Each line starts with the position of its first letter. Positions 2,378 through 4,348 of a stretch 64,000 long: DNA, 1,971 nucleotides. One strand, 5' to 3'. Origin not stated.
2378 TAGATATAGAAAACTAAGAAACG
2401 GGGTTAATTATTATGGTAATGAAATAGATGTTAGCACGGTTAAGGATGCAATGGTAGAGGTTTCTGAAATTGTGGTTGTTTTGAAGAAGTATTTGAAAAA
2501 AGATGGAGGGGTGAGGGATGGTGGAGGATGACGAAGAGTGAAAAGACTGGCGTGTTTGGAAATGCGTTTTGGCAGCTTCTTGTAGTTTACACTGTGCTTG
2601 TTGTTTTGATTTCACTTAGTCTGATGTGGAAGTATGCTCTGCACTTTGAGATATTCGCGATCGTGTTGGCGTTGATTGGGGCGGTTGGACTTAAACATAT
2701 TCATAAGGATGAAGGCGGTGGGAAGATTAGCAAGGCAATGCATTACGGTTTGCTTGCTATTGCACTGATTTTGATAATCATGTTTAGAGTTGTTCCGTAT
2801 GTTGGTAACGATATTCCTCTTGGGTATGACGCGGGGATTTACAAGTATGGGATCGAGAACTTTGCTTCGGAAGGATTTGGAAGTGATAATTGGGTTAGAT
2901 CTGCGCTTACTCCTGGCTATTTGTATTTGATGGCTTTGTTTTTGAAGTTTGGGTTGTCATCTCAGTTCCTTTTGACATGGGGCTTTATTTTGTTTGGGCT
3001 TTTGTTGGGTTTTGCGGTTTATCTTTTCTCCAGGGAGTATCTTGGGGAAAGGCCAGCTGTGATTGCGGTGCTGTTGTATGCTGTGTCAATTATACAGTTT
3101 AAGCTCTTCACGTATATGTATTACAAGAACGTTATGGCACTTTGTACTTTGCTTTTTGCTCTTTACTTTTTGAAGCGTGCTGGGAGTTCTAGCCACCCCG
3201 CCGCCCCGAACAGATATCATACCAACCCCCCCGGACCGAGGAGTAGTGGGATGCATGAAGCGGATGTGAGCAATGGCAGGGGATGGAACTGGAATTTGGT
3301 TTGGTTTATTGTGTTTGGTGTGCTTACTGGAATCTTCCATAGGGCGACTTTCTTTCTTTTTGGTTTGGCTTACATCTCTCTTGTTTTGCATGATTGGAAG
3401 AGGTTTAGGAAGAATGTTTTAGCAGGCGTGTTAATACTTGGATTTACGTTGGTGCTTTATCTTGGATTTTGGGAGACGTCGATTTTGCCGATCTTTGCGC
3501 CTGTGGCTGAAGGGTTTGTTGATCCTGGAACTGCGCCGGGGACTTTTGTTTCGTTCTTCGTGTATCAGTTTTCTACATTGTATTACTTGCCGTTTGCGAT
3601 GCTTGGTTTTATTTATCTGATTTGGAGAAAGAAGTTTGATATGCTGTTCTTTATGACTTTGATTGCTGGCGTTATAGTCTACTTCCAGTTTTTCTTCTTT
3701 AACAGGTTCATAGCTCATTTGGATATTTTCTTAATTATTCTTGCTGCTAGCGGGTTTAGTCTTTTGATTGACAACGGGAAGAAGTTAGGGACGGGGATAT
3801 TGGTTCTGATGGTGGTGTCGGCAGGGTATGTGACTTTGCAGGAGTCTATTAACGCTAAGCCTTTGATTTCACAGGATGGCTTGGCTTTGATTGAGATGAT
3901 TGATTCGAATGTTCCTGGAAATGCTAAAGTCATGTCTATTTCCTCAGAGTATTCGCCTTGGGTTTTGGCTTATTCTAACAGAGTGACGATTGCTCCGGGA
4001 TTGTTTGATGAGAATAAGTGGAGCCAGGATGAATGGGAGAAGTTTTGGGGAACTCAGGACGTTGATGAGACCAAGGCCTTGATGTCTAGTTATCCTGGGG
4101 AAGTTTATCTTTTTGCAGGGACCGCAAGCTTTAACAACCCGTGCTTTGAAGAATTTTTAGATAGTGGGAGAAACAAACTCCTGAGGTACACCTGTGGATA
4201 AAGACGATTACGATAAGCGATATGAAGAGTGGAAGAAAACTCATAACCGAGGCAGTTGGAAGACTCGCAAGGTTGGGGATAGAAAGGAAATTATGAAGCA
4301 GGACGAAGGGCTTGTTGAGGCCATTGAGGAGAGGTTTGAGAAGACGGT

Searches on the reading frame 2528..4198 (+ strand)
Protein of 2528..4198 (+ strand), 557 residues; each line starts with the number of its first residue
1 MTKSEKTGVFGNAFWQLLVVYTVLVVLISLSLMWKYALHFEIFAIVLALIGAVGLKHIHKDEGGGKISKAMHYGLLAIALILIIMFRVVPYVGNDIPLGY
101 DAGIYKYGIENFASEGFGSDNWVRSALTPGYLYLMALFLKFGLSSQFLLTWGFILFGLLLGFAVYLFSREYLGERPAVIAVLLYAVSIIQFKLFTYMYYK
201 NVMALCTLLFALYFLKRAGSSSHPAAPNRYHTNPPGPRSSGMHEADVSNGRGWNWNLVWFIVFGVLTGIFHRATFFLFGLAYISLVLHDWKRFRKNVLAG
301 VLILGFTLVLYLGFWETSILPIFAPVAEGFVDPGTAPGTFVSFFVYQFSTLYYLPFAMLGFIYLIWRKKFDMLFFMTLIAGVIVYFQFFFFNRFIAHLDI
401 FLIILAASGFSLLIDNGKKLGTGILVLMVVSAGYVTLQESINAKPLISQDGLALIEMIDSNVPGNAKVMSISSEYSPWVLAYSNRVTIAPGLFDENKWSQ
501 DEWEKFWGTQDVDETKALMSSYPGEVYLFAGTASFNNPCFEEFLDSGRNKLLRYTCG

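Call 49: search_protein_families(library=pfam, proteins=[window:2528-4198:+], max_evalue=0.001)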
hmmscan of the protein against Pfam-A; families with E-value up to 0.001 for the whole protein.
window:2528-4198:+ (557 aa): 1 family
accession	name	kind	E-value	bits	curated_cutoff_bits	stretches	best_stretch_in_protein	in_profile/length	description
PF13231.12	PMT_2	-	4.8e-09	37.1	26.1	1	129-218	4-92/160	Dolichyl-phosphate-mannose-protein mannosyltransferase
